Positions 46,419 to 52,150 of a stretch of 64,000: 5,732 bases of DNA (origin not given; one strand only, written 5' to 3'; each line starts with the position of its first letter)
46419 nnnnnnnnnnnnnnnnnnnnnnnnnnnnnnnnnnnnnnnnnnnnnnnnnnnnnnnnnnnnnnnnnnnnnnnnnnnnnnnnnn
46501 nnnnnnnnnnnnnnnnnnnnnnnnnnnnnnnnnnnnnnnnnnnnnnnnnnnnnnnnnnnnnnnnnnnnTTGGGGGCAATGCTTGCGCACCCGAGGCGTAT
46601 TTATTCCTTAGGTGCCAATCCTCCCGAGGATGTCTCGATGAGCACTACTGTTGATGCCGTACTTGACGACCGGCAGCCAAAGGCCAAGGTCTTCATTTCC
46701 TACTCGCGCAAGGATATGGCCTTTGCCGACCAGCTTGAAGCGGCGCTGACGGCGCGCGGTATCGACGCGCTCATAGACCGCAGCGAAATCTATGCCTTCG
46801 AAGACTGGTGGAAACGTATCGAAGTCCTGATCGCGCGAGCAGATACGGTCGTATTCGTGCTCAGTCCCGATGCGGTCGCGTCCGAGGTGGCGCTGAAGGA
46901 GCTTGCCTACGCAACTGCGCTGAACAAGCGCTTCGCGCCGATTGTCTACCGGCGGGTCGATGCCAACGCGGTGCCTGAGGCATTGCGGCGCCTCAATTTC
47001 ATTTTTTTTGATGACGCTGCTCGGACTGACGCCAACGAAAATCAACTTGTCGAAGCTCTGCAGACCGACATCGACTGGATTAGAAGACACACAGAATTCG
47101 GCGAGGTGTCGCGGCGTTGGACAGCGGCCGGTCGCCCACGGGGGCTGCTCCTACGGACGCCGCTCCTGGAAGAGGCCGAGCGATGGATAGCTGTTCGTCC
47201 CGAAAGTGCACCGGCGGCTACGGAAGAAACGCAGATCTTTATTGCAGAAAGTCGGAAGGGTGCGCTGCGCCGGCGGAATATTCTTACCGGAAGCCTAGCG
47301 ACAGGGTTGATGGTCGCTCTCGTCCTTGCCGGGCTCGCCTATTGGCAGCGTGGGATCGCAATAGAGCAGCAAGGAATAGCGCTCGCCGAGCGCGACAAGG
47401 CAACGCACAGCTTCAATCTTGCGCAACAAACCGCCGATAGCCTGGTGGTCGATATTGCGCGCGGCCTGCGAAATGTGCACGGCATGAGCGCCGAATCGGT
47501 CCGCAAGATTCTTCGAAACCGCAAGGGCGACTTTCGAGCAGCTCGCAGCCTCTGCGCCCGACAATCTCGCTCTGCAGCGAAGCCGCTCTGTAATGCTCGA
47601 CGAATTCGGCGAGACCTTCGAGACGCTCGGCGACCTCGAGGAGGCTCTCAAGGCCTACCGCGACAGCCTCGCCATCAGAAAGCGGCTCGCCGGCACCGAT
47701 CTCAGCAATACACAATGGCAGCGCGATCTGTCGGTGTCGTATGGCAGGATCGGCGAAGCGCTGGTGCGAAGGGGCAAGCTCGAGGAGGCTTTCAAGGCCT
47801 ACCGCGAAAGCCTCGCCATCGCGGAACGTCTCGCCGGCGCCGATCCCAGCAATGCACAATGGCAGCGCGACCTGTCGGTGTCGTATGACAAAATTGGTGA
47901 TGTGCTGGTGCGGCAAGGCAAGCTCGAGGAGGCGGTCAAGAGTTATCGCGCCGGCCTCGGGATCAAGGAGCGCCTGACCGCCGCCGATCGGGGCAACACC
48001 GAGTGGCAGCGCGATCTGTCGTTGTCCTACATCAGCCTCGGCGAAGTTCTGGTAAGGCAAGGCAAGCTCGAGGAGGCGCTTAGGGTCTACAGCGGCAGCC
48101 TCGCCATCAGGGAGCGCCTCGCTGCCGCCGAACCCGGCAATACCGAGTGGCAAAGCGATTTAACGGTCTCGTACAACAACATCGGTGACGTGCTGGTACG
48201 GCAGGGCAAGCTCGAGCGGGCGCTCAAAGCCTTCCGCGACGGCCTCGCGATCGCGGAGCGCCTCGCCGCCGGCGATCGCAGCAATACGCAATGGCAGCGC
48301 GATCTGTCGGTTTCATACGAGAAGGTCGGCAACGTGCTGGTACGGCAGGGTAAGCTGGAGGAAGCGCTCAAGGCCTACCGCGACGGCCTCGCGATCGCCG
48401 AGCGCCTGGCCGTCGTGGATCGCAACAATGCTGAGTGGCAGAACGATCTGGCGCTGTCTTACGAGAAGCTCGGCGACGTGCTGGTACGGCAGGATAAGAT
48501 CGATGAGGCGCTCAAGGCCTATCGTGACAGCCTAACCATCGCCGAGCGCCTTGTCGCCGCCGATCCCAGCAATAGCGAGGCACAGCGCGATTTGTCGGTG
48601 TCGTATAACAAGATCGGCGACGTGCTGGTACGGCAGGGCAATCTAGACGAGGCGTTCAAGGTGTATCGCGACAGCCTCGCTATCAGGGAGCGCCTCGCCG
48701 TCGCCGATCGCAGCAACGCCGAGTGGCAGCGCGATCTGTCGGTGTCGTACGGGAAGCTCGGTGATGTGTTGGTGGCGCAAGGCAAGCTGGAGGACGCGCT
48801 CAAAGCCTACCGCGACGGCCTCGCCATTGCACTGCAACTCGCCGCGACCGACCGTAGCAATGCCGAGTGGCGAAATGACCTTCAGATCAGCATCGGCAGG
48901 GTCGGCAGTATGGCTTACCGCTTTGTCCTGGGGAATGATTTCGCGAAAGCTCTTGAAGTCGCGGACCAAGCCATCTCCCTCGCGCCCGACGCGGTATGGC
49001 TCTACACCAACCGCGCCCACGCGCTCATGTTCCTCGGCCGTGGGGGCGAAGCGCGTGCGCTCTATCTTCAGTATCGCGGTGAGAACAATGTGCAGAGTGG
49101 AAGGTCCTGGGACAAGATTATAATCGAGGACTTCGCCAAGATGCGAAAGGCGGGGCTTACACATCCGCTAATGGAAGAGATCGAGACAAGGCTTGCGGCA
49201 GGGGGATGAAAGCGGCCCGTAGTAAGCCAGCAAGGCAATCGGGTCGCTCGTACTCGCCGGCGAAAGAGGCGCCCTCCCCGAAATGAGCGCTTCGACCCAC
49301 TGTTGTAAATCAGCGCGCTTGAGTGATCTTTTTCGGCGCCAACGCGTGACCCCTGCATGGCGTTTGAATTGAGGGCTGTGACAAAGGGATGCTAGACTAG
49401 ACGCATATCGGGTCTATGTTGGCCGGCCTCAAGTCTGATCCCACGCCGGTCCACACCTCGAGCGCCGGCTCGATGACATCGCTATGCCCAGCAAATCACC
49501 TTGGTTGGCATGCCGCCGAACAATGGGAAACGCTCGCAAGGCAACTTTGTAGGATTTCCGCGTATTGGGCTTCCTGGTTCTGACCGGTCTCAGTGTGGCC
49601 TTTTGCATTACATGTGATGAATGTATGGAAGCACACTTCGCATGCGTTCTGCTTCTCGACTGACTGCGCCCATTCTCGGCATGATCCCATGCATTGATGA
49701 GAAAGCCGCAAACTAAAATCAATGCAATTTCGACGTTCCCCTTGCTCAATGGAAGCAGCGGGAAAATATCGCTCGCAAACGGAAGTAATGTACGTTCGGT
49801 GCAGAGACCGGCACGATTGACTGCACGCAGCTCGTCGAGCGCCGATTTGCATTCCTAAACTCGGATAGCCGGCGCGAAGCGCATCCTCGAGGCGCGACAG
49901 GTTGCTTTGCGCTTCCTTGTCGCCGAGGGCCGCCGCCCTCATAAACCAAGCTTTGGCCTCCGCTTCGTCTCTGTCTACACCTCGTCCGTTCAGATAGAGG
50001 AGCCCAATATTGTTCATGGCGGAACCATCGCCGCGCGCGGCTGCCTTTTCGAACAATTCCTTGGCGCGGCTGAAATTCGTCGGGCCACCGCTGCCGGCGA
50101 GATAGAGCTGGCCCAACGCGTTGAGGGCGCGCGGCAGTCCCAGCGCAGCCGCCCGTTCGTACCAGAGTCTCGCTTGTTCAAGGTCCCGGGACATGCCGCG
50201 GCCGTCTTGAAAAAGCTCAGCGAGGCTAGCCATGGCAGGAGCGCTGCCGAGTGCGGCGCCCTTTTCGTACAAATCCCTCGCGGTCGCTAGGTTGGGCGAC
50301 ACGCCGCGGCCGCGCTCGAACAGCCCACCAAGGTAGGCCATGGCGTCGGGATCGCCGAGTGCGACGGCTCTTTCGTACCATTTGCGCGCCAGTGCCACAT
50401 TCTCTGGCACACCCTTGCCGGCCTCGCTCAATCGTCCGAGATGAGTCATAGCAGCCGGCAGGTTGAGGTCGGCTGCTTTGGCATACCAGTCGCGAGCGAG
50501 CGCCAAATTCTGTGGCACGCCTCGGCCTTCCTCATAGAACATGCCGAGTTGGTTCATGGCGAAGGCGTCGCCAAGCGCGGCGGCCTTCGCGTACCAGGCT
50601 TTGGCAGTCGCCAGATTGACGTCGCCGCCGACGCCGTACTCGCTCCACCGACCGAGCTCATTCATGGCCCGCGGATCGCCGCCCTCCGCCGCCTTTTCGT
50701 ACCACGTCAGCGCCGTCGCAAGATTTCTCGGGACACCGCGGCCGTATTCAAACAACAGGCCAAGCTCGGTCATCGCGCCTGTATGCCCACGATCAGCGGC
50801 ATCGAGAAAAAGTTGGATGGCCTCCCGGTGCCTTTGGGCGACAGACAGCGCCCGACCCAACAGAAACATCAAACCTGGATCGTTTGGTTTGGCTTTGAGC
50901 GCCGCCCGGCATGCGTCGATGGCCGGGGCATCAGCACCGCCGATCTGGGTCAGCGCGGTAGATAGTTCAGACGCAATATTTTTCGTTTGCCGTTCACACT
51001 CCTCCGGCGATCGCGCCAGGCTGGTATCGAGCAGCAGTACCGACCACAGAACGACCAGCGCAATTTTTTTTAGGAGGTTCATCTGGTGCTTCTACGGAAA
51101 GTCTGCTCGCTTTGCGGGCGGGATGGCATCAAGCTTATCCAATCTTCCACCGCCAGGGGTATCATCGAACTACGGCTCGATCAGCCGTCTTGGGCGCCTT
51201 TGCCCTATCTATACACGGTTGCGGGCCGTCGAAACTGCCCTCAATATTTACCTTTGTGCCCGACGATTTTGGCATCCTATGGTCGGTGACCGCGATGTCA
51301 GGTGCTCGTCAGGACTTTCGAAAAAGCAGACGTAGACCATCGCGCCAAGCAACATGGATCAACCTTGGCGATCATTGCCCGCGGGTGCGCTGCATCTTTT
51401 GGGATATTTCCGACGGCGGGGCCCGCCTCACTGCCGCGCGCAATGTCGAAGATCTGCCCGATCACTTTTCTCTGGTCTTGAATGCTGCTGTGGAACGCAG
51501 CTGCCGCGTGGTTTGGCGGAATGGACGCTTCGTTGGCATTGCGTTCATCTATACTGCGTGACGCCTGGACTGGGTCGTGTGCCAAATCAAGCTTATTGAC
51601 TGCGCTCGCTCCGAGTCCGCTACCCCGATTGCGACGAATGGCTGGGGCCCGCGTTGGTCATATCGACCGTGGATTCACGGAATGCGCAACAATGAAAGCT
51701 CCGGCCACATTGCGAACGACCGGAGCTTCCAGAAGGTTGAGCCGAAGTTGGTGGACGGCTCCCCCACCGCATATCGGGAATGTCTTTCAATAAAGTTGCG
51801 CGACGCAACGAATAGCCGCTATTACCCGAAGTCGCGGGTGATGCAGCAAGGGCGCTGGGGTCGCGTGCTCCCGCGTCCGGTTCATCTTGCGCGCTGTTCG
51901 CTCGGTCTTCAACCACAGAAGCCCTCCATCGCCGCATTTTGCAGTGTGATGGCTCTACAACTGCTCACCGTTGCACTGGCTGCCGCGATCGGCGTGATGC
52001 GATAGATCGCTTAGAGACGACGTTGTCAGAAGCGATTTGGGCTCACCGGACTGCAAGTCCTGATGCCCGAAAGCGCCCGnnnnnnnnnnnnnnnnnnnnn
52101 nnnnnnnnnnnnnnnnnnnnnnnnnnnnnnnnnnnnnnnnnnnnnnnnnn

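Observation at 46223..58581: Three paralogous ~250-300-nt structured non-coding elements on the minus strand, each ending in an intrinsic terminator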

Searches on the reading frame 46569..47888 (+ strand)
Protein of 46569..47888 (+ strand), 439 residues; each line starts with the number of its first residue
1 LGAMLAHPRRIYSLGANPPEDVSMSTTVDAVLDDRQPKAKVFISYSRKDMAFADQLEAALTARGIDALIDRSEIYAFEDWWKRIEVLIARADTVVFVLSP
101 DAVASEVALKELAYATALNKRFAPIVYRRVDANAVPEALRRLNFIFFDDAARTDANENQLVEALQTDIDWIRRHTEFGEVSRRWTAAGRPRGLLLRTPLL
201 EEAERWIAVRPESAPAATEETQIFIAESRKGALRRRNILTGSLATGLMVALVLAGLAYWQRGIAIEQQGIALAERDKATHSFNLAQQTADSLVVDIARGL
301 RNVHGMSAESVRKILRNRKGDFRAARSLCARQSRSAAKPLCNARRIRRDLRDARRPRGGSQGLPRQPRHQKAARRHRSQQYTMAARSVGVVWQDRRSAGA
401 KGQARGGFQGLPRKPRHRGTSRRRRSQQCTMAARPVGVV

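Call 8: search_protein_families(library=pfam, proteins=[window:46569-47888:+], max_evalue=0.001)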
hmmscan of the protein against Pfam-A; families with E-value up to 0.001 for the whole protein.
window:46569-47888:+ (439 aa): 2 families
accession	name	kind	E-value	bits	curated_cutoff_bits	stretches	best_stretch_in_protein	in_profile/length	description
PF13676.11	TIR_2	-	4.4e-22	79.3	28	1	41-160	1-121/122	TIR domain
PF01582.25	TIR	-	0.00087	19.6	21.3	0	42-120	5-85/179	TIR domain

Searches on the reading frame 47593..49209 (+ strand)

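Call 8: search_protein_families(library=pfam, proteins=[window:47593-49209:+], max_evalue=0.001)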
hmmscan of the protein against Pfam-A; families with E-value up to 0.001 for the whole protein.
window:47593-49209:+ (538 aa): 27 families (the best 25 are shown)
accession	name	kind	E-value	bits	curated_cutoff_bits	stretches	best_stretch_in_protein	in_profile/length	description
PF13374.12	TPR_10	-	3.7e-49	163.8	27.5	4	337-368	4-35/42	Tetratricopeptide repeat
PF13424.12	TPR_12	-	3.7e-48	162.1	30.1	5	335-413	3-75/77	Tetratricopeptide repeat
PF07719.23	TPR_2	-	6.3e-40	132.4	27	0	194-222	4-32/34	Tetratricopeptide repeat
PF00515.34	TPR_1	-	6.1e-36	121.2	27.8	0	193-221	3-31/34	Tetratricopeptide repeat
PF13414.12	TPR_11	-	3.4e-35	119.9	26.8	1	246-294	1-42/42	TPR repeat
PF13181.12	TPR_8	-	2.4e-34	115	25.7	0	97-126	3-32/34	Tetratricopeptide repeat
PF13428.12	TPR_14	-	7.5e-23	79.1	23.5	0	443-476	10-43/44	Tetratricopeptide repeat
PF17874.7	TPR_MalT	-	2.1e-19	70.4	45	0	6-128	47-155/336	MalT-like TPR region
PF13432.12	TPR_16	-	6.4e-18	65.3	32.7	0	293-364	3-60/65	Tetratricopeptide repeat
PF13176.12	TPR_7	-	7.8e-18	63.4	27.9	0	146-175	2-31/36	Tetratricopeptide repeat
PF09976.15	TPR_21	-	1.2e-17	64.8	25.5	0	287-315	146-174/193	Tetratricopeptide repeat-like domain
PF01535.26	PPR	-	1.7e-17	62.8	25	0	336-359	1-24/31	PPR repeat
PF13431.12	TPR_17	-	3.3e-17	61.7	24.4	0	458-483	3-28/34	Tetratricopeptide repeat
PF13041.12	PPR_2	-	1.4e-14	54.4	30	0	335-360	3-28/50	PPR repeat family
PF07721.20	TPR_4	-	6.6e-14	51.5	27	0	469-491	2-24/26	Tetratricopeptide repeat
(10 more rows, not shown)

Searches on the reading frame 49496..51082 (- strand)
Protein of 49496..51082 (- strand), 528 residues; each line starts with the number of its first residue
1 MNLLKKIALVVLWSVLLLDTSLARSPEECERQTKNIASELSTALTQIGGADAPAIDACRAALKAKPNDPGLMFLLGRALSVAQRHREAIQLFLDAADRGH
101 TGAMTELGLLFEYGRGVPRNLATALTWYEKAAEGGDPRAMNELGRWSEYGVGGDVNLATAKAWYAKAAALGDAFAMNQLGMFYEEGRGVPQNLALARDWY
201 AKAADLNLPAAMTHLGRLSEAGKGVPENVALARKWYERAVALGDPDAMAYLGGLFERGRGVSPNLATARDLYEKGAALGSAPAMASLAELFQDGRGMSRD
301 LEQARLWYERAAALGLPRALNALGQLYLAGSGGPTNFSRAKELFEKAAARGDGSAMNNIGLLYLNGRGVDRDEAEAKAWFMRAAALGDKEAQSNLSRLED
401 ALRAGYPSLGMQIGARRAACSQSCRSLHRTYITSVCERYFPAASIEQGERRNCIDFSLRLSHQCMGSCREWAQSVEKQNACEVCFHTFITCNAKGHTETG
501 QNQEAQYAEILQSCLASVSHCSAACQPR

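Call 8: search_protein_families(library=pfam, proteins=[window:49496-51082:-], max_evalue=0.001)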
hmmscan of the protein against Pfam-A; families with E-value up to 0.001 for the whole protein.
window:49496-51082:- (528 aa): 2 families
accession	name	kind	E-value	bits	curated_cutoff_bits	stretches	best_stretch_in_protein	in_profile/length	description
PF08238.18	Sel1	-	3.5e-69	227.2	30.7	8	174-207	2-35/36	Sel1 repeat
PF14561.12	TPR_20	-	9.8e-05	23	25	1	50-97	3-50/90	Tetratricopeptide repeat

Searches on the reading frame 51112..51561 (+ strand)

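Call 34: search_protein_families(library=pfam, proteins=[window:51112-51561:+], max_evalue=0.01)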
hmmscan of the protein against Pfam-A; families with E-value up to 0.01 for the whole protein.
window:51112-51561:+ (149 aa): 1 family
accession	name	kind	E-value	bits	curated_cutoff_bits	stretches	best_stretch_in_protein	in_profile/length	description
PF07238.19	PilZ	-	0.00085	20.1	22.5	1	83-145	17-85/102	PilZ domain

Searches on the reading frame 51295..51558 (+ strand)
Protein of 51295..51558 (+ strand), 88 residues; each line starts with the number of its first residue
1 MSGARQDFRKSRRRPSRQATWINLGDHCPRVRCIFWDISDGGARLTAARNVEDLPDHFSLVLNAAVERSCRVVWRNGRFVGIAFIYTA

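Call 51: find_encoding_contigs(protein=window:51295-51558:+, flank=10000, max_places=10)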
Protein seq(88 aa) (88 aa): no gene with exactly this product is on record in the collection.

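Call 56: find_homologous_proteins(query=window:51295-51558:+, max_evalue=0.00001)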
Query seq(88 aa) (88 aa): 13 proteins with E <= 0.00001 among 16 candidates.
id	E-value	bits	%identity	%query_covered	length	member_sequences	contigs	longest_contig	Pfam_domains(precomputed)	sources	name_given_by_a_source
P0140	1.3e-39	152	78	84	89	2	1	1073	PF07238.20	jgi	jgi:hypothetical protein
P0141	7.1e-39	149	72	100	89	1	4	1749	-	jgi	jgi:hypothetical protein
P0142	1.2e-38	149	74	100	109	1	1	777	PF07238.20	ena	-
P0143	4.6e-37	144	68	100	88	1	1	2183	-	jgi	jgi:PilZ domain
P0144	2.9e-36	141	72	97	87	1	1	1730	PF07238.20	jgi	jgi:PilZ domain-containing protein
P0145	6.3e-36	140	73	97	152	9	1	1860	PF07238.20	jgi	jgi:hypothetical protein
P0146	1.6e-35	139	72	100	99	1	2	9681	PF07238.20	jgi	jgi:c-di-GMP-binding flagellar brake protein YcgR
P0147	1.7e-35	139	71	97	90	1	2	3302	PF07238.20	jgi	jgi:PilZ domain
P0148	2.9e-35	138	70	100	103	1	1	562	PF07238.20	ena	-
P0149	3.8e-34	134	71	93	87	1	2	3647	-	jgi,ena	-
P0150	1.5e-33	132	67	100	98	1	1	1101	PF07238.20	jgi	jgi:methyl-accepting chemotaxis protein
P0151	1.1e-14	72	49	90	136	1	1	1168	PF07238.20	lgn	-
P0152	1.6e-7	49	51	68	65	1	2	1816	-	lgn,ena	-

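Call 57: find_encoding_contigs(protein=P0146, flank=10000, max_places=5)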
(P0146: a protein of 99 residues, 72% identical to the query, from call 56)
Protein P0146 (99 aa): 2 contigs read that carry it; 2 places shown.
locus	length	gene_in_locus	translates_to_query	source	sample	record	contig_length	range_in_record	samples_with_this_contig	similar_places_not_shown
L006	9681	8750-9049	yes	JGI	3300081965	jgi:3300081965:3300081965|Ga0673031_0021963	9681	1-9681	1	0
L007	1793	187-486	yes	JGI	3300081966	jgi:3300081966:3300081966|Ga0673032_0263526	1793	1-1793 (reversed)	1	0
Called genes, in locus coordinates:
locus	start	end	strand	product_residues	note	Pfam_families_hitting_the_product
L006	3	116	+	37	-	?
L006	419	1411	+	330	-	PF00535:Glycos_transf_2, PF10111:Glyco_tranf_2_2 (weak), PF02709:Glyco_transf_7C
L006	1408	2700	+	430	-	PF04932:Wzy_C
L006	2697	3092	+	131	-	PF19662:DUF6165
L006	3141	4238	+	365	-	PF01075:Glyco_transf_9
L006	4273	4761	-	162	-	-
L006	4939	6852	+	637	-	PF00106:adh_short, PF01073:3Beta_HSD (weak), PF01370:Epimerase, PF02719:Polysacc_synt_2, PF04321:RmlD_sub_bind, PF16363:GDP_Man_Dehyd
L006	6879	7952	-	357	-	PF00953:Glycos_transf_4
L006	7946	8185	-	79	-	-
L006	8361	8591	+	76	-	PF04964:Flp_Fap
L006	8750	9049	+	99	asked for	PF07238:PilZ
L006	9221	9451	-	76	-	PF21834:DUF6894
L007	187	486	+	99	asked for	PF07238:PilZ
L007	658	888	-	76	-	PF21834:DUF6894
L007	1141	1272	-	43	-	-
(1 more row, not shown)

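Call 58: find_encoding_contigs(protein=P0149, flank=10000, max_places=5)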
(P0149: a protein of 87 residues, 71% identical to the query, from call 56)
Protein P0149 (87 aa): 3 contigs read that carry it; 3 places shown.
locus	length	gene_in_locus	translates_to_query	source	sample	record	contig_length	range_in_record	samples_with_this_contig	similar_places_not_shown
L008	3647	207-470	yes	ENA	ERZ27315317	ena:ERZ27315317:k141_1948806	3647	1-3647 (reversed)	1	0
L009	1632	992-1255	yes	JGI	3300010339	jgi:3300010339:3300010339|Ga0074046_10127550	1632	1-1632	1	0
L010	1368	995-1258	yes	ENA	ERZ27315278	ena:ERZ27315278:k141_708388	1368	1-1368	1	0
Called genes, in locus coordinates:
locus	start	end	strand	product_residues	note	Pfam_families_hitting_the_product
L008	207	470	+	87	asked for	-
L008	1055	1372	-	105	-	-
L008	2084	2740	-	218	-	PF00072:Response_reg, PF00196:GerE, PF08281:Sigma70_r4_2 (weak)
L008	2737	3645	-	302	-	?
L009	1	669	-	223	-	?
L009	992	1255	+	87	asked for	-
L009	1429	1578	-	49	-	PF04964:Flp_Fap (weak)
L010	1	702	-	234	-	?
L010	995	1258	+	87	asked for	-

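Call 59: find_encoding_contigs(protein=P0147, flank=10000, max_places=5)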
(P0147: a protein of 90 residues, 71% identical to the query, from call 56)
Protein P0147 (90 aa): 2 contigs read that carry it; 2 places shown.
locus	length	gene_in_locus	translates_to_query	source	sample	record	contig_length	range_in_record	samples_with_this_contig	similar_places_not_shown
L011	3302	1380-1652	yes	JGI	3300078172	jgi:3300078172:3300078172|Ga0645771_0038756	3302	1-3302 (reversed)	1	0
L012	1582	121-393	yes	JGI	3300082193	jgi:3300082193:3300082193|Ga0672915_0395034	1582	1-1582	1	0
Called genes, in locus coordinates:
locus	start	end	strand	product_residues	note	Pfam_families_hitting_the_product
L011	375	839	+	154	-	PF00293:NUDIX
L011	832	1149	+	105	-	-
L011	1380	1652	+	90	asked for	PF07238:PilZ (weak)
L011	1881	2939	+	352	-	PF13487:HD_5, PF01966:HD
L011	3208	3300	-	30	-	?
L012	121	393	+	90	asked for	PF07238:PilZ (weak)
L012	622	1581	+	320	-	?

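Call 72: find_encoding_contigs(protein=P0140, flank=10000, max_places=5)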
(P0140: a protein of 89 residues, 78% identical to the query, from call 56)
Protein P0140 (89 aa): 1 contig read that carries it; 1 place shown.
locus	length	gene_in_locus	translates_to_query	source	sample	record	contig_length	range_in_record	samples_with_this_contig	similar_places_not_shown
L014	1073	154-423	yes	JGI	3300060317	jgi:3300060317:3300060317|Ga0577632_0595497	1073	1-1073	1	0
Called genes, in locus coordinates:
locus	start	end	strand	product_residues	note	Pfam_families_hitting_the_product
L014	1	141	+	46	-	?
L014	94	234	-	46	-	-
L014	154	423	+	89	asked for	PF07238:PilZ (weak)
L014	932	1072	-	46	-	?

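Call 73: find_encoding_contigs(protein=P0141, flank=10000, max_places=6)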
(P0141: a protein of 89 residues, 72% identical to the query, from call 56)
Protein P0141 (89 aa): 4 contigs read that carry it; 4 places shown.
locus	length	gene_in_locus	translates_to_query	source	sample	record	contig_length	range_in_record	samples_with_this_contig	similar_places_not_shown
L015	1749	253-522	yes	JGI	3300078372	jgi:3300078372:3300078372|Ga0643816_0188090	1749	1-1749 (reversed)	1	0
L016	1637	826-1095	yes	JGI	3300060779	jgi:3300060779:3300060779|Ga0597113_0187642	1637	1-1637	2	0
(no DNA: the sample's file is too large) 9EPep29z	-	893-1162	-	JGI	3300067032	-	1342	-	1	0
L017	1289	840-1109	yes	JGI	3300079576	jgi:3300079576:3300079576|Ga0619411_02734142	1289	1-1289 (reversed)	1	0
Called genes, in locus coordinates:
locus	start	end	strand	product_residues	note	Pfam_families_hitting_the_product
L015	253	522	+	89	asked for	-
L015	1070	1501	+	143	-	PF01548:DEDD_Tnp_IS110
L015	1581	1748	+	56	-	?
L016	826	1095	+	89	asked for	-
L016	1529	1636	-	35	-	?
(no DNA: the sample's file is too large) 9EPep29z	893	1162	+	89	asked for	-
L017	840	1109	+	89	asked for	-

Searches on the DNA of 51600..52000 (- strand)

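Call 35: search_rna_families(source=window, start=51600, end=52000, threshold=evalue, max_evalue=10)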
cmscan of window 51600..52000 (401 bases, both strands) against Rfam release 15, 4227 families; matches with E-value up to 10: 0.
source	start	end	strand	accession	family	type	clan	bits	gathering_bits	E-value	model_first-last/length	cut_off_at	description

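Call 92: search_dna_similar(query=window:51662-51939:-, collection=phages, mode=distant, max_evalue=0.001)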
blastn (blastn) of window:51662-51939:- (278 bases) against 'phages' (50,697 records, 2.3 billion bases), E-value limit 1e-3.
No match.
